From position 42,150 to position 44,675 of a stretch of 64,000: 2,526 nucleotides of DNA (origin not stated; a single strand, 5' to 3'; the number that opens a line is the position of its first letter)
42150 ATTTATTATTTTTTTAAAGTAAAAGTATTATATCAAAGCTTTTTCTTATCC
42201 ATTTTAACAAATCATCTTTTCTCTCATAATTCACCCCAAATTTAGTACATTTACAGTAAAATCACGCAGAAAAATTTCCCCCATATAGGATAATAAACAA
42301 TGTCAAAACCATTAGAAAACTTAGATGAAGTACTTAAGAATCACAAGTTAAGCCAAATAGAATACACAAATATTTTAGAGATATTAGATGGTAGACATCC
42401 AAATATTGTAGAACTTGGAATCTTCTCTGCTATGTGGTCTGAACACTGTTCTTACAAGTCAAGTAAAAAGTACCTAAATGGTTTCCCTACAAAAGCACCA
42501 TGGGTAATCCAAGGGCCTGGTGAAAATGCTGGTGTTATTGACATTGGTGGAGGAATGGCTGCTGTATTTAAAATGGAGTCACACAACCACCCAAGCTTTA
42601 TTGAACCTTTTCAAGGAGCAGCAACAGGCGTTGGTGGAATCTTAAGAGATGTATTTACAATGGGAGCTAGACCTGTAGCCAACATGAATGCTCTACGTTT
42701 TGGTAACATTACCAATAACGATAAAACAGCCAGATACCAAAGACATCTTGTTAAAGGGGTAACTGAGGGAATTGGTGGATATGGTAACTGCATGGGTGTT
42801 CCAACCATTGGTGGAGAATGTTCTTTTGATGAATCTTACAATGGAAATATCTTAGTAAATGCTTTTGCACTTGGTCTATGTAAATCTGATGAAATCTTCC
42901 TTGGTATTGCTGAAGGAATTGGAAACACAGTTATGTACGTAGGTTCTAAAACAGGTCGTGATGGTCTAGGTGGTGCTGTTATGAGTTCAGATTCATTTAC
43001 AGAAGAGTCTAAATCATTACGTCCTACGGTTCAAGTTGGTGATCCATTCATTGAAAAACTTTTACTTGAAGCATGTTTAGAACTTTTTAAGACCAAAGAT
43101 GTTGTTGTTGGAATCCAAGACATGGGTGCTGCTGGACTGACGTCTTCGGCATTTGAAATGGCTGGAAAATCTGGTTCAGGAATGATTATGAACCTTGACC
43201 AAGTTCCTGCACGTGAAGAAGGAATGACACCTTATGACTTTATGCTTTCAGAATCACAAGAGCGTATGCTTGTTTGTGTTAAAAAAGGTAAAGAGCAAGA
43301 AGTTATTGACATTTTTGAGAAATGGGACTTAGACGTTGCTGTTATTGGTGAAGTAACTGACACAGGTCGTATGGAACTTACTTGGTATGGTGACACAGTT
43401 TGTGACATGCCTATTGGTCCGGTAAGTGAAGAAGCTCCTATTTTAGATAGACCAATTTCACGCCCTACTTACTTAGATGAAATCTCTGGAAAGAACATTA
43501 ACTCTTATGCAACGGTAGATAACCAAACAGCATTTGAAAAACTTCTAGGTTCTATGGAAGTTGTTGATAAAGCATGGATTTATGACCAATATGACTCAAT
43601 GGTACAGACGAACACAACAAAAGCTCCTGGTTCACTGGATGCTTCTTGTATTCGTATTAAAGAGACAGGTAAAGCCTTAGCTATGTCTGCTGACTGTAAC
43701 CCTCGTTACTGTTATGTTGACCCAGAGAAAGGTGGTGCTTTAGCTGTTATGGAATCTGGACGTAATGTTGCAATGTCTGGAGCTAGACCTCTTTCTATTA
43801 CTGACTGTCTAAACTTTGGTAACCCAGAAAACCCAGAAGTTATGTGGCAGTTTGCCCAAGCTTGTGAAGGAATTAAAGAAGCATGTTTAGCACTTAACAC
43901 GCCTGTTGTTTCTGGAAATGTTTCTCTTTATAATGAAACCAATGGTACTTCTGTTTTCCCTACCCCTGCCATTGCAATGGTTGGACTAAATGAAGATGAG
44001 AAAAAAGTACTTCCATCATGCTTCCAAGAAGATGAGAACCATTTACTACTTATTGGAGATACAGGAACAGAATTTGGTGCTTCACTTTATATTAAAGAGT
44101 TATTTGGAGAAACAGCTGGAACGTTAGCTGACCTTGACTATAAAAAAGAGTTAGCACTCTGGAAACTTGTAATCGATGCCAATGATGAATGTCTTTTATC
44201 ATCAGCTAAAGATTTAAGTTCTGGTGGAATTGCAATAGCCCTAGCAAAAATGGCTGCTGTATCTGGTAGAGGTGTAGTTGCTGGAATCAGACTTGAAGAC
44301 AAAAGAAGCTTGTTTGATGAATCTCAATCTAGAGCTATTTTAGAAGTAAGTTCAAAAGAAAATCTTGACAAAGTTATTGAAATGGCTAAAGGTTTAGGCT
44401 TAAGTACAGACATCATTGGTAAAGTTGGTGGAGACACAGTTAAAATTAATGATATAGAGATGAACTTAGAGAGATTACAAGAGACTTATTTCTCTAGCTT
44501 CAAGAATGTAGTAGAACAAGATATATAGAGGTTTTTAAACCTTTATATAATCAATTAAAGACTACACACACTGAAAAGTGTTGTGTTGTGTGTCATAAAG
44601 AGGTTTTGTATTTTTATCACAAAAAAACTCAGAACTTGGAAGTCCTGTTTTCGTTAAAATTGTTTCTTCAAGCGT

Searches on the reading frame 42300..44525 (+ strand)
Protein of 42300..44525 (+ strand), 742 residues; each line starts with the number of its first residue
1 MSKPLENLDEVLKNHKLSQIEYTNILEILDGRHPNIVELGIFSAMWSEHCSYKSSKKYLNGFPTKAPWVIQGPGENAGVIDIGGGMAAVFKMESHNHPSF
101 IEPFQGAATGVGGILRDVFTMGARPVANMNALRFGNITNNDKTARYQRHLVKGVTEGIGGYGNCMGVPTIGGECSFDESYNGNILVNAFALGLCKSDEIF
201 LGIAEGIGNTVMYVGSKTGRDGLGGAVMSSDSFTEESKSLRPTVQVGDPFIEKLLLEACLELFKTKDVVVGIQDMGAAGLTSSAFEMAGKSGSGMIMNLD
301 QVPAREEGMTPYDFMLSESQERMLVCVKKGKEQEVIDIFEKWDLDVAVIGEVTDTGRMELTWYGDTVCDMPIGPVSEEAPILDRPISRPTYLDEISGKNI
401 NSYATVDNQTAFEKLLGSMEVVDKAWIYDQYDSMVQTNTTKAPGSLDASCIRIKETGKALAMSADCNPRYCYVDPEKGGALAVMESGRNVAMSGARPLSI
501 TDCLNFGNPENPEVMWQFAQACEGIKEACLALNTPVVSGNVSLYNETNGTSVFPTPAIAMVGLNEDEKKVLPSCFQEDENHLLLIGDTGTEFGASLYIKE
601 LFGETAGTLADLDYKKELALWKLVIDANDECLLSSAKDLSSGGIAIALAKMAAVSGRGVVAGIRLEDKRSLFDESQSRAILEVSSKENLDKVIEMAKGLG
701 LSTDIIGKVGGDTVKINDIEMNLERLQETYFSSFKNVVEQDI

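Call 97: search_protein_families(library=pfam, proteins=[window:42300-44525:+], max_evalue=0.001)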
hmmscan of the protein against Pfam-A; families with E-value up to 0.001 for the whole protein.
window:42300-44525:+ (742 aa): 3 families
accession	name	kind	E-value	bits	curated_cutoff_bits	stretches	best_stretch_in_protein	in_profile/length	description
PF00586.29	AIRS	-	6.4e-53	178.4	24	2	74-193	1-111/112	AIR synthase related protein, N-terminal domain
PF02769.27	AIRS_C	-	4.8e-51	173.4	23.1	2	207-362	2-155/156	AIR synthase related protein, C-terminal domain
PF18072.6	FGAR-AT_linker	-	1.4e-12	48.4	26.6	1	14-53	9-50/50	Formylglycinamide ribonucleotide amidotransferase linker domain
